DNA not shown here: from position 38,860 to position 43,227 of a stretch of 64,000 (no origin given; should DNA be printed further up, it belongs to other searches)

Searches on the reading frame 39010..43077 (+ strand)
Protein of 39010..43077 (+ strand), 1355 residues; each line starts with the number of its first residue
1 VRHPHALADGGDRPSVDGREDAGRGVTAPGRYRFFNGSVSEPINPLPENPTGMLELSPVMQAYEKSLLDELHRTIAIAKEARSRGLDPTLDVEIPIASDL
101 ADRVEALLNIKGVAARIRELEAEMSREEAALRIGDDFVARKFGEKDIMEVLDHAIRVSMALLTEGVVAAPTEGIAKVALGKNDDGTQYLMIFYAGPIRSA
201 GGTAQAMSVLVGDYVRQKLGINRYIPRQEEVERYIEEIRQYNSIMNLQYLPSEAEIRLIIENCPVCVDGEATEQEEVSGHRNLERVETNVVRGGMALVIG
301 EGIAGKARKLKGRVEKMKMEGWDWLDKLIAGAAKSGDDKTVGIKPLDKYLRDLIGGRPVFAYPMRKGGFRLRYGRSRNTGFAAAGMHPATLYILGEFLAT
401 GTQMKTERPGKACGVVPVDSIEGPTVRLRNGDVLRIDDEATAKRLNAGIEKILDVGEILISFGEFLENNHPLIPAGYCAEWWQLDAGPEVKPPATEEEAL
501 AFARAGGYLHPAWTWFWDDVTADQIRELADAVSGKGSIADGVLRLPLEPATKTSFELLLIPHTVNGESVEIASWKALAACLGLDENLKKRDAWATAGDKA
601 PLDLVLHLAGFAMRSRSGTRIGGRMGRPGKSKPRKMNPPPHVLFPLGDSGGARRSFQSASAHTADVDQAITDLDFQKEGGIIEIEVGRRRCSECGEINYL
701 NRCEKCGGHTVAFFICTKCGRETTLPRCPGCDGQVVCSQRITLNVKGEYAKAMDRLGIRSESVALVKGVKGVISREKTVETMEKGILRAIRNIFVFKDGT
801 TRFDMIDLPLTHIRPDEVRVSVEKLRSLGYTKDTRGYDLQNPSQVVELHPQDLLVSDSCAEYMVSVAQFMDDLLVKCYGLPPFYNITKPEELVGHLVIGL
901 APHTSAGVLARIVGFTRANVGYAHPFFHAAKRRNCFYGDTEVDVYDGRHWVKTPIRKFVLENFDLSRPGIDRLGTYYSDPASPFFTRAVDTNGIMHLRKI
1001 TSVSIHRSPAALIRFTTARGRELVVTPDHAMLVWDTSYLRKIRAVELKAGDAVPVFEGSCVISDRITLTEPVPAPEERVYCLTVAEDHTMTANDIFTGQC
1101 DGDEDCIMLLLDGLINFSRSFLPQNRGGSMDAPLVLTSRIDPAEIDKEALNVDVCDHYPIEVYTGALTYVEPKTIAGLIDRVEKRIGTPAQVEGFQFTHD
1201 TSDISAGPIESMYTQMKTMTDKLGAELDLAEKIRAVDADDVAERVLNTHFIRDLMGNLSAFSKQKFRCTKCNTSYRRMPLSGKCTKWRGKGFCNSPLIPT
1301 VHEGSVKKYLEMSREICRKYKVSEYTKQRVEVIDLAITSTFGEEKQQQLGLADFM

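Call 14: search_protein_families(library=pfam, proteins=[window:39010-43077:+])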
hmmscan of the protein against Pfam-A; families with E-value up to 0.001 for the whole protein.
window:39010-43077:+ (1355 aa): 4 families
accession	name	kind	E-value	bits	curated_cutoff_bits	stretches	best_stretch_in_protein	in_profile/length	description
PF24844.1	PolC_DP2_central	-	1.2e-149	498.8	24.3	1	337-723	2-370/372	DNA polymerase II large subunit DP2, central domain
PF24846.1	PolC_DP2_cat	-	5.2e-137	456.2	24.3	2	763-935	5-177/299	DNA polymerase II large subunit DP2, catalytic domain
PF03833.19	PolC_DP2_N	-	1.9e-125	417.9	24.3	1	63-330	2-270/271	DNA polymerase II large subunit DP2, N-terminal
PF14890.11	Intein_splicing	-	7.5e-05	23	35.8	0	999-1054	37-93/155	Intein splicing domain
